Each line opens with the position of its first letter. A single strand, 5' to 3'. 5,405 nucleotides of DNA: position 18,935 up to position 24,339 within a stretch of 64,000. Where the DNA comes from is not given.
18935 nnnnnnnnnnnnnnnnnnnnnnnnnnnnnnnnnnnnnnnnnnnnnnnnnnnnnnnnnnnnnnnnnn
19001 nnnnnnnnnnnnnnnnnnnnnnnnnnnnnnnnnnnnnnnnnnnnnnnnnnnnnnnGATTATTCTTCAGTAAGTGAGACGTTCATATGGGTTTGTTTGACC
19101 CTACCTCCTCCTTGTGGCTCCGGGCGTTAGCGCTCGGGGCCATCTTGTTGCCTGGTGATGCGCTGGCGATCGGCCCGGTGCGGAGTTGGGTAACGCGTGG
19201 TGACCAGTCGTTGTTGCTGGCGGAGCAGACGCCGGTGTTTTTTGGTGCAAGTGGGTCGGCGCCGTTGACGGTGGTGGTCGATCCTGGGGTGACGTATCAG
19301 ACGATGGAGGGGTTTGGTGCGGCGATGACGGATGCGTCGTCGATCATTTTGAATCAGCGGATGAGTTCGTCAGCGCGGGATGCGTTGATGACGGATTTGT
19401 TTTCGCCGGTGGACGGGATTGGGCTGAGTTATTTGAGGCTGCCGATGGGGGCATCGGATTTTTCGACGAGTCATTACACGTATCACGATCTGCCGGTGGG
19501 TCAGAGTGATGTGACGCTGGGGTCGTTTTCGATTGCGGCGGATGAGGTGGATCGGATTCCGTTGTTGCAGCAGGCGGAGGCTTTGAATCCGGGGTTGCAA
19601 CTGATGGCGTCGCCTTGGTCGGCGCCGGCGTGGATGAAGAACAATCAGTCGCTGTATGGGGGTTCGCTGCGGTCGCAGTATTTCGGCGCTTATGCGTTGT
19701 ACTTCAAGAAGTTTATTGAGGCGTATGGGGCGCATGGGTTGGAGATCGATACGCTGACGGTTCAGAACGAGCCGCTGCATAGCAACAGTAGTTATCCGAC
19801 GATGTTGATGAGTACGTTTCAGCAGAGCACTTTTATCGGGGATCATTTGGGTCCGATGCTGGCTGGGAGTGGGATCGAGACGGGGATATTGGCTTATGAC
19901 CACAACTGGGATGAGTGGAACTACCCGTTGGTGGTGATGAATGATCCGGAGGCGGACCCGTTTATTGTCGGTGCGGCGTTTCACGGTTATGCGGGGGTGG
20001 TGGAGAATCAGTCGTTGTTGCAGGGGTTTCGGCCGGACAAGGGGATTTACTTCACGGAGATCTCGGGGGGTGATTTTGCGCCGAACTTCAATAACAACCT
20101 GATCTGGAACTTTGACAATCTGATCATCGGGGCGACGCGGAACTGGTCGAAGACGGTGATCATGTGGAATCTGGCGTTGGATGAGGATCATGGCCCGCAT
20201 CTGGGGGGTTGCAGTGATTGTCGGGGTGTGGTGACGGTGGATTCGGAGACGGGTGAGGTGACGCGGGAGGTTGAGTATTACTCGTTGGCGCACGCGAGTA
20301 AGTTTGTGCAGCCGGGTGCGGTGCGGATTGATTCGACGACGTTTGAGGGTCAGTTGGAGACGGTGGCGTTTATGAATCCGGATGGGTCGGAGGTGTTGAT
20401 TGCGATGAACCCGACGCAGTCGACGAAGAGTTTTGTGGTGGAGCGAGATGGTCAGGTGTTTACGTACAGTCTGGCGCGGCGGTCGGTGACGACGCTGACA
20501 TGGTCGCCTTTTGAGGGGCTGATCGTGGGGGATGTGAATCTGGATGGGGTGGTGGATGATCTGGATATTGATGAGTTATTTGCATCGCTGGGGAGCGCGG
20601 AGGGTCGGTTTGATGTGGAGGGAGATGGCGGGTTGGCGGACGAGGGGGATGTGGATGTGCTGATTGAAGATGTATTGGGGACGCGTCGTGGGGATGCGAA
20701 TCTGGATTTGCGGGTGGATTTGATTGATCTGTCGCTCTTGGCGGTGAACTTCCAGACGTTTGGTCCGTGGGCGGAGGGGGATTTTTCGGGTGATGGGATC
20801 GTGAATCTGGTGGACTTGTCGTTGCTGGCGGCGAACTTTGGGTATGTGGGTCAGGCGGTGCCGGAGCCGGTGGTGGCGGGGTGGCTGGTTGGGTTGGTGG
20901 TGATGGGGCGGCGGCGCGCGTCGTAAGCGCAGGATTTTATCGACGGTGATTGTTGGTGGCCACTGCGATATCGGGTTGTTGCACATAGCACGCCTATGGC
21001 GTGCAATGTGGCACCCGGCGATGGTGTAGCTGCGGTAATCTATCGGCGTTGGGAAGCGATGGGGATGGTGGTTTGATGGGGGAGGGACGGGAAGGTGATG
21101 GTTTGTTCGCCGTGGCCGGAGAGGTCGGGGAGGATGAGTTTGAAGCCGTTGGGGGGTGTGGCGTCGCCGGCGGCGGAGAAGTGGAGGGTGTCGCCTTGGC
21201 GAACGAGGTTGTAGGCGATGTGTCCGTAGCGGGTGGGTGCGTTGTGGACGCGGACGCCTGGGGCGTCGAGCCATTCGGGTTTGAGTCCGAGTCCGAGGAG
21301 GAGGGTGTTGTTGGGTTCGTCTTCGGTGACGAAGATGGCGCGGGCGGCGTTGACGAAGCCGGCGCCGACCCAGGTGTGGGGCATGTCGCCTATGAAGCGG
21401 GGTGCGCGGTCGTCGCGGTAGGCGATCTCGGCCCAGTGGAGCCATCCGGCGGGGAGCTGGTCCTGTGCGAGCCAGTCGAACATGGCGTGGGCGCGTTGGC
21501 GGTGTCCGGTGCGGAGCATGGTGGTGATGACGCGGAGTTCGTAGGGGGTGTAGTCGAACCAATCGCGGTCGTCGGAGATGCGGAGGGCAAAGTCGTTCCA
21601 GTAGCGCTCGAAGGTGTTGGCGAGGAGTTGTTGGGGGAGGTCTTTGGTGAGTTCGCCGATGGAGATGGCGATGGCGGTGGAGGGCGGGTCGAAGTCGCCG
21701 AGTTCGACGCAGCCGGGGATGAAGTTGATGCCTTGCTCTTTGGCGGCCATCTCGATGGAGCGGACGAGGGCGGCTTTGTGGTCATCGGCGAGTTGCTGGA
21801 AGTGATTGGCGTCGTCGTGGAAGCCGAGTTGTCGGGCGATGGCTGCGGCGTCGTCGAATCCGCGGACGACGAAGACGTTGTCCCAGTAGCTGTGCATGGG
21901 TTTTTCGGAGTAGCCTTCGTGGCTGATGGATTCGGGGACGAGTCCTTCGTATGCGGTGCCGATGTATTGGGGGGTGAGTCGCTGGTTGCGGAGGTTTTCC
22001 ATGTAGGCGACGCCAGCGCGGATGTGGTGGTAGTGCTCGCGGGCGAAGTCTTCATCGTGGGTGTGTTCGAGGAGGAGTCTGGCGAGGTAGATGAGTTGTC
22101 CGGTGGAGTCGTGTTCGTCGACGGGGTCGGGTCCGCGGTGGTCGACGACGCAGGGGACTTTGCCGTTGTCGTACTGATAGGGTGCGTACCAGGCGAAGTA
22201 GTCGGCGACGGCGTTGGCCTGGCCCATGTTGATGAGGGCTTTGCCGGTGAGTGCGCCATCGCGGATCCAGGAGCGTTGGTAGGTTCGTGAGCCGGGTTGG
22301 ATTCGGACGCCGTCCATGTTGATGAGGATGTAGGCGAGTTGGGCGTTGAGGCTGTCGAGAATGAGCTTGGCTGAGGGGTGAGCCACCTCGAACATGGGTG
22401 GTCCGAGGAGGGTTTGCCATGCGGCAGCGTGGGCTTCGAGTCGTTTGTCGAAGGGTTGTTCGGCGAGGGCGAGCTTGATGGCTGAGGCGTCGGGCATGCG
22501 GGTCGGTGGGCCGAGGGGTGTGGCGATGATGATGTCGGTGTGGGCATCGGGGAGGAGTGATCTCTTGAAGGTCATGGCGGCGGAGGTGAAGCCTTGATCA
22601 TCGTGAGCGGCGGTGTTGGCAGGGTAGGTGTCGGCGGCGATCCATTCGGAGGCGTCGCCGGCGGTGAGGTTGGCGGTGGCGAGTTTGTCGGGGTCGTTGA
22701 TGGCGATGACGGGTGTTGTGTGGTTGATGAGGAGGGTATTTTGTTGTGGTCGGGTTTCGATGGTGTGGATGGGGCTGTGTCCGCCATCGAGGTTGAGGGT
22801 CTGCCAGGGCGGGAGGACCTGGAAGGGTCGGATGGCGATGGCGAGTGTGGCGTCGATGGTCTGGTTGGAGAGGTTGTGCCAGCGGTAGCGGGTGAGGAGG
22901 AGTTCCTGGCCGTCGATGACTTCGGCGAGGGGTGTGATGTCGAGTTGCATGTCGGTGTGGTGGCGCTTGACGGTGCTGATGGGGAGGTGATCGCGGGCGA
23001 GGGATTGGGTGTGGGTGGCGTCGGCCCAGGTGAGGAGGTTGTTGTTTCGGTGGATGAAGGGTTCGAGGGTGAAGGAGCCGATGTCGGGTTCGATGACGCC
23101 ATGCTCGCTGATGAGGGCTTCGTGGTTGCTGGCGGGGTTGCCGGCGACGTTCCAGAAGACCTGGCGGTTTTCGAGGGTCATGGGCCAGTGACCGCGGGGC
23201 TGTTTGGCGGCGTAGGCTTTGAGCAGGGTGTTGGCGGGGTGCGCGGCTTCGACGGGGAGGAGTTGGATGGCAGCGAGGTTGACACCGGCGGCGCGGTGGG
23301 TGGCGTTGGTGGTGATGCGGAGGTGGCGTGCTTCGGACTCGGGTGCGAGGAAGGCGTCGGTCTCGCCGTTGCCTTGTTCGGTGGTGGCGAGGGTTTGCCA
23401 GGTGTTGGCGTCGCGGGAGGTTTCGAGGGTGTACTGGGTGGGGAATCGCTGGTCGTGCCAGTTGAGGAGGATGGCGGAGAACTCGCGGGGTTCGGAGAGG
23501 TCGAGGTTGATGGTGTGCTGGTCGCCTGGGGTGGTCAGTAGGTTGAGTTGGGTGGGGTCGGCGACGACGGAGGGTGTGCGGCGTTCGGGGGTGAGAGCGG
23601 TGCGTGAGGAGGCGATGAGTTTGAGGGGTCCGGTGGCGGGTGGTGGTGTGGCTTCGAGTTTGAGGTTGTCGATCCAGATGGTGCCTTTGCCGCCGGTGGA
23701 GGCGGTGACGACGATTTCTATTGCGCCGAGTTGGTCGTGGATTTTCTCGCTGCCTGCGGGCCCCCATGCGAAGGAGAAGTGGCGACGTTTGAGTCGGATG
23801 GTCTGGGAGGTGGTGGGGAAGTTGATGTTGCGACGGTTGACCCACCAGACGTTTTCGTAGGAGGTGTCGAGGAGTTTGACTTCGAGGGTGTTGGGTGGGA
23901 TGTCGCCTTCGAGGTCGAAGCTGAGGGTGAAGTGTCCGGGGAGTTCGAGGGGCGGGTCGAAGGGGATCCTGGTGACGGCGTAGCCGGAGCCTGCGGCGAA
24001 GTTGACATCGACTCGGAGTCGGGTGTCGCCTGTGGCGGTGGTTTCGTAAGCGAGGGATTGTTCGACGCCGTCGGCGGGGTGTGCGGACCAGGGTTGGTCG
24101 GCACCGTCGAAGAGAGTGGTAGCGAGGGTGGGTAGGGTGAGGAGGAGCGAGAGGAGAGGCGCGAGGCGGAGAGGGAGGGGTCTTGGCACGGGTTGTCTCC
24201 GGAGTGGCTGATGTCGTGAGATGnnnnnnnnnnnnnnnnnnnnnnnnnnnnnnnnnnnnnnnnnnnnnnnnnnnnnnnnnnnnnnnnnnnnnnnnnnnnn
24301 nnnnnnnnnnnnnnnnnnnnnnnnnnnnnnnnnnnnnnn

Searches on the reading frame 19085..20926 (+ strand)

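Call 11: search_protein_families(library=pfam, proteins=[window:19085-20926:+], max_evalue=0.001)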
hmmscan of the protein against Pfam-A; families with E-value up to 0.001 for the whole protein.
window:19085-20926:+ (613 aa): 3 families
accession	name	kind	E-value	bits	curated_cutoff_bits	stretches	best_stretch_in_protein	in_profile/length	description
PF02055.22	Glyco_hydro_30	-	3.8e-44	151.5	23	1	75-408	2-348/348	Glycosyl hydrolase family 30 TIM-barrel domain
PF17189.10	Glyco_hydro_30C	-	3.5e-16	59.5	22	1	411-471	1-65/65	Glycosyl hydrolase family 30 beta sandwich domain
PF02057.21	Glyco_hydro_59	-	5.5e-11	42.7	27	1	75-244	2-155/294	Glycosyl hydrolase family 59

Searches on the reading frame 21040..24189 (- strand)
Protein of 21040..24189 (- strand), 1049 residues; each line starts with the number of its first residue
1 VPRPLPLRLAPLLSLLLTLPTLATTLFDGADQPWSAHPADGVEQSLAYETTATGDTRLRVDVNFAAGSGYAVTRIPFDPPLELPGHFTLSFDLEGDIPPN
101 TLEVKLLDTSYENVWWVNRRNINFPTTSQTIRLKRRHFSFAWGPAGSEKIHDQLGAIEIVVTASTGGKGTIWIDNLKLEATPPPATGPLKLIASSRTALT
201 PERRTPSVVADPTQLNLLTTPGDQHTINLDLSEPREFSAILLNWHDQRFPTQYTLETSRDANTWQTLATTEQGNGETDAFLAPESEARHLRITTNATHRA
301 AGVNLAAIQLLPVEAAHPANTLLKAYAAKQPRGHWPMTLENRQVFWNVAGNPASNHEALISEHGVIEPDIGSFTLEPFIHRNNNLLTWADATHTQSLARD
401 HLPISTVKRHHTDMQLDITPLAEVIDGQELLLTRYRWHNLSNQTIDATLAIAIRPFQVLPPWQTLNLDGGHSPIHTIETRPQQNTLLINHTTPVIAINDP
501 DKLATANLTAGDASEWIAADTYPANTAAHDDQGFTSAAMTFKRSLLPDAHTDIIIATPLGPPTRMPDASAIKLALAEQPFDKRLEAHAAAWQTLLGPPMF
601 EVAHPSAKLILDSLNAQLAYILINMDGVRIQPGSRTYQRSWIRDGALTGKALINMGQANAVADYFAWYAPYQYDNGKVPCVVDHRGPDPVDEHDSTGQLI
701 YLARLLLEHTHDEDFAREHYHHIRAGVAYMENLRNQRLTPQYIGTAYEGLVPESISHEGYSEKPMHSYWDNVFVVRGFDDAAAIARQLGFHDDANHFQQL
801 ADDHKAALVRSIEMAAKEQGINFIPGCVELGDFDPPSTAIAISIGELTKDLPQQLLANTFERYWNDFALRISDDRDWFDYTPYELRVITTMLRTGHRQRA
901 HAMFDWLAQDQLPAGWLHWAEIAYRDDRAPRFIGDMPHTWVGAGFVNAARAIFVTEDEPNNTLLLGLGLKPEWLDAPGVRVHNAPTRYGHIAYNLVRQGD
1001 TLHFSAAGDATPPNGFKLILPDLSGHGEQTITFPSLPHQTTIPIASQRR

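Call 11: search_protein_families(library=pfam, proteins=[window:21040-24189:-], max_evalue=0.001)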
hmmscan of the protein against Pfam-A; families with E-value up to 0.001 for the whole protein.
window:21040-24189:- (1049 aa): 3 families
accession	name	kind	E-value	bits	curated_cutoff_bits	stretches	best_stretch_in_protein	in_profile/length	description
PF00754.31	F5_F8_type_C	-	1.7e-09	38.3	28.2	1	222-304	31-122/127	F5/8 type C domain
PF22633.2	F5_F8_type_C_2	-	1.2e-08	35.8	27.8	1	223-292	18-91/91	NedA-like, galactose-binding domain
PF17389.8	Bac_rhamnosid6H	-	1.6e-07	31.4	24.5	1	640-808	43-209/339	Bacterial alpha-L-rhamnosidase 6 hairpin glycosidase domain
